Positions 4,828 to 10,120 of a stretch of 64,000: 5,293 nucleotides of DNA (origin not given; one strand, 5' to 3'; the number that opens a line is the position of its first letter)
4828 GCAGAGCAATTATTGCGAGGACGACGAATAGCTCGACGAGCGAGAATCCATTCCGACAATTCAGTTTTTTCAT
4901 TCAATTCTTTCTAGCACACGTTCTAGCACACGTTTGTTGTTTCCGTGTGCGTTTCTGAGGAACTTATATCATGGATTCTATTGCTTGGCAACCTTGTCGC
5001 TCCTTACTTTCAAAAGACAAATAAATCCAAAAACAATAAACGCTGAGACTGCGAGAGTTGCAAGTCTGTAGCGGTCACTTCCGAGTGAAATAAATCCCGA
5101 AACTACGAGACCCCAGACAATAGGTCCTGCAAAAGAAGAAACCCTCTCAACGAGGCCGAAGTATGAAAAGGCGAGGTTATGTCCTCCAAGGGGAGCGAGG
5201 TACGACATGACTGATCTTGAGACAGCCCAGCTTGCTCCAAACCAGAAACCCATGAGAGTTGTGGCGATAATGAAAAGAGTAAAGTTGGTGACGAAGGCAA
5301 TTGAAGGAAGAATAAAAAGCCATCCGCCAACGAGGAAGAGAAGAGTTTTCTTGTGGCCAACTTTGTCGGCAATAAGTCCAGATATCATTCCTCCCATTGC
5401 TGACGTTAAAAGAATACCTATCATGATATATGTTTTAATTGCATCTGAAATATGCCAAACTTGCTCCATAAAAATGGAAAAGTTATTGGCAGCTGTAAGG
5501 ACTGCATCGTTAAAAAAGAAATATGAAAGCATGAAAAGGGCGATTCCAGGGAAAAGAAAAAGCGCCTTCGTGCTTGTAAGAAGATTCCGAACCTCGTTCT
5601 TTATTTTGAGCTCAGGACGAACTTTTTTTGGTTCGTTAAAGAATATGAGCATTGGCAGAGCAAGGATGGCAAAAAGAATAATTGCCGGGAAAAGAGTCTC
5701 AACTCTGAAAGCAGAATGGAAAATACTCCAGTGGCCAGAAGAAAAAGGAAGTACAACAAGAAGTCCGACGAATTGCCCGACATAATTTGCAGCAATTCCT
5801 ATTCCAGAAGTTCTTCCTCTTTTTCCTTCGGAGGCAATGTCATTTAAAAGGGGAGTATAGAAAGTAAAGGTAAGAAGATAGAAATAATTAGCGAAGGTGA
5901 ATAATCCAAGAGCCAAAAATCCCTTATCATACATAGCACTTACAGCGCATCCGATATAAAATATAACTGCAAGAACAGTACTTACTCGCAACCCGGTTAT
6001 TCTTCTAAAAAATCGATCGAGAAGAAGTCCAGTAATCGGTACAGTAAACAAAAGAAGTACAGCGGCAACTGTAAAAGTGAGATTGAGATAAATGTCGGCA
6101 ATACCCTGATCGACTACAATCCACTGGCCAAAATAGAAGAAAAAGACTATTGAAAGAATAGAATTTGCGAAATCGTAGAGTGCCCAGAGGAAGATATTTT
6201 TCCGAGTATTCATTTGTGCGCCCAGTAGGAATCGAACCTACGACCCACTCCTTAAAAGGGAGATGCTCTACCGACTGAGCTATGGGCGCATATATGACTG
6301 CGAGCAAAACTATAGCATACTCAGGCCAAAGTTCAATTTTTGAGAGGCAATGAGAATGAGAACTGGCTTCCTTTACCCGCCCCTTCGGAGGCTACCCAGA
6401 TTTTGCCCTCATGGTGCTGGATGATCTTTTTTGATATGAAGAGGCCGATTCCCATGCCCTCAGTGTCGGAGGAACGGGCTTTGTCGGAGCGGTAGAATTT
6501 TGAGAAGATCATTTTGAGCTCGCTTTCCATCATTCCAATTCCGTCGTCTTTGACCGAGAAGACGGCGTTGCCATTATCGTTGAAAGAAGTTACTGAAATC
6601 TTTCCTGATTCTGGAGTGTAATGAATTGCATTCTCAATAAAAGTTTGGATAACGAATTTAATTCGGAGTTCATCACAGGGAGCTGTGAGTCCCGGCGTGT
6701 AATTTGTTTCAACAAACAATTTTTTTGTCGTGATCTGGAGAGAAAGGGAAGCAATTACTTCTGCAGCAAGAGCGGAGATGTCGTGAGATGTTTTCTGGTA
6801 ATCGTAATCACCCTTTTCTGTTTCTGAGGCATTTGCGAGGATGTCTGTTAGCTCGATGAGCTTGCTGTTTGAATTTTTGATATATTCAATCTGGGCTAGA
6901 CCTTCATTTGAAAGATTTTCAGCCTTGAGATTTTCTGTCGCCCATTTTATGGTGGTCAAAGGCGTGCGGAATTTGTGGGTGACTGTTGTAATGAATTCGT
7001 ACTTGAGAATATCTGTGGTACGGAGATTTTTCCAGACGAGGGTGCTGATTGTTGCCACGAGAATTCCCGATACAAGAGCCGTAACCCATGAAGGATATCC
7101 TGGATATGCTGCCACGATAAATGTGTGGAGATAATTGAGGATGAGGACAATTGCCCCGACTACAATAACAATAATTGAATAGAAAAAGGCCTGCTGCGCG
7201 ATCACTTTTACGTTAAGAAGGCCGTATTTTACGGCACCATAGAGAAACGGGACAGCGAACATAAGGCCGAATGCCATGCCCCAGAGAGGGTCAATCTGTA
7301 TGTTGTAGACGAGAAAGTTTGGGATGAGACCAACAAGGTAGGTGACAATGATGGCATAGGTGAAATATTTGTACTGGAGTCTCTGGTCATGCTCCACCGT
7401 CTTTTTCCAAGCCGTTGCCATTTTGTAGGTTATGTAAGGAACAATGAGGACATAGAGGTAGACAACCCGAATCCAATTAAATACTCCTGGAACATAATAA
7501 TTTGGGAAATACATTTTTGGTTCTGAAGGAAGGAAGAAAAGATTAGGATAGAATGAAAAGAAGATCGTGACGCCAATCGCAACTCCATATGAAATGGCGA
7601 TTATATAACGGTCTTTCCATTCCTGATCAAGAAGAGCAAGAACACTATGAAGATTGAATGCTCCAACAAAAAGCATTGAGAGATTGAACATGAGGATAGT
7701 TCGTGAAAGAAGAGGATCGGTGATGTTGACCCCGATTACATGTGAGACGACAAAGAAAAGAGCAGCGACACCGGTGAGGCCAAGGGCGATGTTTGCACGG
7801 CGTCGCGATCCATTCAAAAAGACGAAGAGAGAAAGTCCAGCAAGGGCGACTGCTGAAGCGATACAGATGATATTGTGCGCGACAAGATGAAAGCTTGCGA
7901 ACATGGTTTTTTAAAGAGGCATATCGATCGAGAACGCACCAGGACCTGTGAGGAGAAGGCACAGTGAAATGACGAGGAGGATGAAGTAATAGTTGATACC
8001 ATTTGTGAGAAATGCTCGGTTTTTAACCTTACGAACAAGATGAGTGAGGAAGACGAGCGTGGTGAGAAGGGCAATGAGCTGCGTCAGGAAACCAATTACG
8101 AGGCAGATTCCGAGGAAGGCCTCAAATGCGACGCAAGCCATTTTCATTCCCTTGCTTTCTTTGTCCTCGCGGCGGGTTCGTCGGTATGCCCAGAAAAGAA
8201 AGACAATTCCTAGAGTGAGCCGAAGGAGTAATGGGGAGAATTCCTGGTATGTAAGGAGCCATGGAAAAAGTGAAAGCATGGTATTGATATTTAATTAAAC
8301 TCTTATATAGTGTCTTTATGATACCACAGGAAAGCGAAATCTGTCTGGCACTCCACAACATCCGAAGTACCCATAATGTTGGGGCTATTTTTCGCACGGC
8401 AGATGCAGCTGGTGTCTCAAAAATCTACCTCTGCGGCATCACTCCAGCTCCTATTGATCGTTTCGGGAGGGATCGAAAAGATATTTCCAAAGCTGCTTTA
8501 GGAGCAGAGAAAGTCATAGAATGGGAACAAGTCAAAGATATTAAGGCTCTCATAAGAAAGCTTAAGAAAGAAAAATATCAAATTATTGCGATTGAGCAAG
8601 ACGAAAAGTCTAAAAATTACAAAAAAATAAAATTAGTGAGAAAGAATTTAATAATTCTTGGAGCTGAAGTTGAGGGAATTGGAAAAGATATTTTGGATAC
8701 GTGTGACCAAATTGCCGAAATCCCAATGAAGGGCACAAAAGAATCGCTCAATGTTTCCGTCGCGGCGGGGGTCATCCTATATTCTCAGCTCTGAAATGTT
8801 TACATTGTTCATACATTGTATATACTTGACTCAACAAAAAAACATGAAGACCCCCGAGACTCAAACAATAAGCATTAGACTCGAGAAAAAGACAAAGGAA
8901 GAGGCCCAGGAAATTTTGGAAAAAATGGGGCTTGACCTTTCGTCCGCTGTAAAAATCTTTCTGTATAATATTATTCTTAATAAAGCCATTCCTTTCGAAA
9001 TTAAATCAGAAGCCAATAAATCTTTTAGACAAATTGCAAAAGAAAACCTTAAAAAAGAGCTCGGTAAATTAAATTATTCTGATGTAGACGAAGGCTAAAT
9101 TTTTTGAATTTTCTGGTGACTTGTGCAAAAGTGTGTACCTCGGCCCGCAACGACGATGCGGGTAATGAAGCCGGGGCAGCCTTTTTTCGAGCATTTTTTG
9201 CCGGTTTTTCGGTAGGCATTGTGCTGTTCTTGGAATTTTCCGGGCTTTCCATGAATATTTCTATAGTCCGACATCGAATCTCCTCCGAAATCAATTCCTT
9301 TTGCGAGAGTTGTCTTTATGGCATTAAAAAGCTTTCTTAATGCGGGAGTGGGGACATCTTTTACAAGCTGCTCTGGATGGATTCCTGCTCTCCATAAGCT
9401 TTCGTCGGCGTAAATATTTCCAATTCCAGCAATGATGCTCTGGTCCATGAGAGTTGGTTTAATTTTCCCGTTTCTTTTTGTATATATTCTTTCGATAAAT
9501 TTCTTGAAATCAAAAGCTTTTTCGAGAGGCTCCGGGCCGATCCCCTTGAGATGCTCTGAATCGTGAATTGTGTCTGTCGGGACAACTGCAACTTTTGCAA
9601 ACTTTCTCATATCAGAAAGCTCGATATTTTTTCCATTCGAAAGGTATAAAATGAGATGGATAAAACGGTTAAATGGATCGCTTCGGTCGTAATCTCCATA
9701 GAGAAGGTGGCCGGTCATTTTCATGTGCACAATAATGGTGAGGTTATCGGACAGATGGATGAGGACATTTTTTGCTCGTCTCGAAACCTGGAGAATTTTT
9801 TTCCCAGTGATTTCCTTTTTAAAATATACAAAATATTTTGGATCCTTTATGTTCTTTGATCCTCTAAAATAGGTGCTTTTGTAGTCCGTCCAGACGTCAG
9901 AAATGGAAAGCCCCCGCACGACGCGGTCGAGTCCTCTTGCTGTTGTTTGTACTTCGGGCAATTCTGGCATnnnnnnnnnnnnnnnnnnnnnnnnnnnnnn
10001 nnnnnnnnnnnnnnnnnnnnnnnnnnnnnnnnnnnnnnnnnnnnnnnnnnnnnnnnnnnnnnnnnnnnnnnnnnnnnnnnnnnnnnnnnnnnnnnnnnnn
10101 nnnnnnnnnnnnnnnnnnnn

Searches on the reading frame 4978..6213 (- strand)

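Call 29: search_protein_families(library=pfam, proteins=[window:4978-6213:-], max_evalue=0.0001)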
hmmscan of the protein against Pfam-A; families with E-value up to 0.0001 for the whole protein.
window:4978-6213:- (411 aa): 2 families
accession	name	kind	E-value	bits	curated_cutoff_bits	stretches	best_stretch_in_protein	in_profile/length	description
PF07690.21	MFS_1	-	1.1e-21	77.6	33.4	2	233-403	6-174/347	Major Facilitator Superfamily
PF11700.14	ATG22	-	4.9e-13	49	24.1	1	131-407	189-476/482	Vacuole effluxer Atg22 like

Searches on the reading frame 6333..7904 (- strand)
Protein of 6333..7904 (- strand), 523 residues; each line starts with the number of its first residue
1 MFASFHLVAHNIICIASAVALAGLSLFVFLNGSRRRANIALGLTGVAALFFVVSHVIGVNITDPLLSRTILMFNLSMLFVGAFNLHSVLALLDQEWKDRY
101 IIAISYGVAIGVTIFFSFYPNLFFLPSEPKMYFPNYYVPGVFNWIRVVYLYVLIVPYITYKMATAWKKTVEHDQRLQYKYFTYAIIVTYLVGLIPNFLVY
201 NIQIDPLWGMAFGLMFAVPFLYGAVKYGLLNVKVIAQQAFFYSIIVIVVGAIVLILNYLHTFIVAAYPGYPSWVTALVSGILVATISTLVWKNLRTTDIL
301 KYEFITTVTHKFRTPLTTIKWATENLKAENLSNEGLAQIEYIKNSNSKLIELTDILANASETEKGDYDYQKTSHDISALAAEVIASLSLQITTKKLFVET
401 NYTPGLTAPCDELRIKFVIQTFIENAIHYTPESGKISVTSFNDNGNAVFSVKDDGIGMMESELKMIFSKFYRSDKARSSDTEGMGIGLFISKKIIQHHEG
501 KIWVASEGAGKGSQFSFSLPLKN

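Call 29: search_protein_families(library=pfam, proteins=[window:6333-7904:-], max_evalue=0.0001)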
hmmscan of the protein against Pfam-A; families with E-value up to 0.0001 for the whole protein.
window:6333-7904:- (523 aa): 3 families
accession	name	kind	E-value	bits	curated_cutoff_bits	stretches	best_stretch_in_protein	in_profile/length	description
PF02518.31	HATPase_c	-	2.2e-25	89.7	26.4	1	411-522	2-110/111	Histidine kinase-, DNA gyrase B-, and HSP90-like ATPase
PF00512.31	HisKA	-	1.1e-06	29.1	26.9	1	301-355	2-56/66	His Kinase A (phospho-acceptor) domain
PF13589.12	HATPase_c_3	-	2.1e-06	28.2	25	1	416-492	4-81/137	Histidine kinase-, DNA gyrase B-, and HSP90-like ATPase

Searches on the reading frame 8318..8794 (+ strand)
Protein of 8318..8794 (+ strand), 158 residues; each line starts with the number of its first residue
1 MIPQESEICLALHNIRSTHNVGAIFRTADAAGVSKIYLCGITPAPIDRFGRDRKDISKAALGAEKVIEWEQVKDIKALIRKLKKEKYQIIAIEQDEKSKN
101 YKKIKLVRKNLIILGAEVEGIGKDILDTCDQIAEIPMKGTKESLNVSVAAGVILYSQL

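Call 29: search_protein_families(library=pfam, proteins=[window:8318-8794:+], max_evalue=0.0001)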
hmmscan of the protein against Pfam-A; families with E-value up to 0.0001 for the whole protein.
window:8318-8794:+ (158 aa): 1 family
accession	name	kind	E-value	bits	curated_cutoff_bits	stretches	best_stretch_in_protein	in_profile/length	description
PF00588.24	SpoU_methylase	-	2.1e-36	125.6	29.7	1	8-155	2-142/142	SpoU rRNA Methylase family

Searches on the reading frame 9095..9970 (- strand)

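Call 29: search_protein_families(library=pfam, proteins=[window:9095-9970:-], max_evalue=0.0001)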
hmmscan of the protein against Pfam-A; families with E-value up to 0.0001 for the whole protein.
window:9095-9970:- (291 aa): 2 families
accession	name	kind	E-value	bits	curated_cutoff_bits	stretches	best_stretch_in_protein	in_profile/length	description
PF06831.19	H2TH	-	1.3e-26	92.9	34.7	1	144-235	1-91/93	Formamidopyrimidine-DNA glycosylase H2TH domain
PF01149.29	Fapy_DNA_glyco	-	4.7e-25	88.9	25.5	1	1-127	1-117/117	Formamidopyrimidine-DNA glycosylase N-terminal domain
